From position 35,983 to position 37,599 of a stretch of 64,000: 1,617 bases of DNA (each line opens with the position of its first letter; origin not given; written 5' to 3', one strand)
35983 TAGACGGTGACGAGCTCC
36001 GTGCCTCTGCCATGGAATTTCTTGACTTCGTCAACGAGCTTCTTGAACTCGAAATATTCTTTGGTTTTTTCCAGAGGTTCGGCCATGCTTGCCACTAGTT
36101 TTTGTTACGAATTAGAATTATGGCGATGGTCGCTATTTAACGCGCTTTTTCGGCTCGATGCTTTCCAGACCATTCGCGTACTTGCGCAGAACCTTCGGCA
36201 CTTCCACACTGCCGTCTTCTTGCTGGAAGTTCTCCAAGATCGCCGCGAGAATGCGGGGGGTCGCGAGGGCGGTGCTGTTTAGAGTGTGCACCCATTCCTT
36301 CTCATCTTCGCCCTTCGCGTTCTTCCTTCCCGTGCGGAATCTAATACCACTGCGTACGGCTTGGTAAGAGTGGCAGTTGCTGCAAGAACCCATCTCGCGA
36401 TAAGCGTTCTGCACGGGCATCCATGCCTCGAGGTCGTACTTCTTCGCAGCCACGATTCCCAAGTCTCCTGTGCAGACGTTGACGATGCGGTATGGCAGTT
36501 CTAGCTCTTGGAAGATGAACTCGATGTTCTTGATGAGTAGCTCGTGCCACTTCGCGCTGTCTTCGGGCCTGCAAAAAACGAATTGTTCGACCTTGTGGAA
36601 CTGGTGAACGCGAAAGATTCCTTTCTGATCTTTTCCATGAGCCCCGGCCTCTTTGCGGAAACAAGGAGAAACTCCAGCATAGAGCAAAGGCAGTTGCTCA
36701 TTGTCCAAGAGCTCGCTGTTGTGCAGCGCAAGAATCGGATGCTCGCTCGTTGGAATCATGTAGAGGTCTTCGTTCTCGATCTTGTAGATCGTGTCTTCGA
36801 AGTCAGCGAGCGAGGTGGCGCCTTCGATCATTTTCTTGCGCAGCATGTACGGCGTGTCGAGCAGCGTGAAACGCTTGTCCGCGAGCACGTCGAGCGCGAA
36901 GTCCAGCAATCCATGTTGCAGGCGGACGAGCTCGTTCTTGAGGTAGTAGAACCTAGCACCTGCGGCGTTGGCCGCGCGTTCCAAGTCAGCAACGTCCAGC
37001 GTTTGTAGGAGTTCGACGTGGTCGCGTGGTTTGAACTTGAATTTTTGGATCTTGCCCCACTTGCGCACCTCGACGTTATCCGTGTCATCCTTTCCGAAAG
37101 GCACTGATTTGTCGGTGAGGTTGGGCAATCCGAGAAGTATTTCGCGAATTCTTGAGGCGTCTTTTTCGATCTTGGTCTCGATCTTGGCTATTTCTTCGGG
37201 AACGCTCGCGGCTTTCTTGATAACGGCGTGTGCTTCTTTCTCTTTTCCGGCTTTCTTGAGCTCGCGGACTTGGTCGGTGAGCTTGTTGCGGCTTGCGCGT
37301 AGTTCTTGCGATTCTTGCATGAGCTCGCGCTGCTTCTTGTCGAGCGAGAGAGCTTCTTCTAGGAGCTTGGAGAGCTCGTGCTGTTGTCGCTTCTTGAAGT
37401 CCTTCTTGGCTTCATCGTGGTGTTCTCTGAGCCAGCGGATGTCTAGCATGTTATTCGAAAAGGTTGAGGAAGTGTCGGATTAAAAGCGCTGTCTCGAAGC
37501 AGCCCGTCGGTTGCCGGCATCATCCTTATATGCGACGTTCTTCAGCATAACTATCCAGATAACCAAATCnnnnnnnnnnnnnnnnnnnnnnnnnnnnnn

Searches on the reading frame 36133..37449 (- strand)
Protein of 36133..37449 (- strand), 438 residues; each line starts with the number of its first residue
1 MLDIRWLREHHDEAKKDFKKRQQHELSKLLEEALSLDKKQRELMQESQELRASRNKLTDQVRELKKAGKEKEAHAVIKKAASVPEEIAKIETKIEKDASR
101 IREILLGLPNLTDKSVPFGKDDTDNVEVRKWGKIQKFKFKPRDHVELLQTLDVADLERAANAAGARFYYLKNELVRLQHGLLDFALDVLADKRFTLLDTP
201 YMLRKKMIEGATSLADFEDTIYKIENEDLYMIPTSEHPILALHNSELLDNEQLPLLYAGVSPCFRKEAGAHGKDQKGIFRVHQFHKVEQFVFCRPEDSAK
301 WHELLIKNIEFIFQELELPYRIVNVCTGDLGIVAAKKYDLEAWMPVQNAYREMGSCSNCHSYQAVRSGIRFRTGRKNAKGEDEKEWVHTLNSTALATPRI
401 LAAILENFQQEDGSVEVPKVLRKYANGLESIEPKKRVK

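Call 15: search_protein_families(library=pfam, max_evalue=0.0001, proteins=[window:36133-37449:-])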
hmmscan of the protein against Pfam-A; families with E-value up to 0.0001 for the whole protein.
window:36133-37449:- (438 aa): 2 families
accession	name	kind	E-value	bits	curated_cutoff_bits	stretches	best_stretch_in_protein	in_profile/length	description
PF00587.30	tRNA-synt_2b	-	4.9e-41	141.2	29.3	1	224-408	5-179/179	tRNA synthetase class II core domain (G, H, P, S and T)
PF02403.27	Seryl_tRNA_N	-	4.6e-19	69.1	28.2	1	1-111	1-107/108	Seryl-tRNA synthetase N-terminal domain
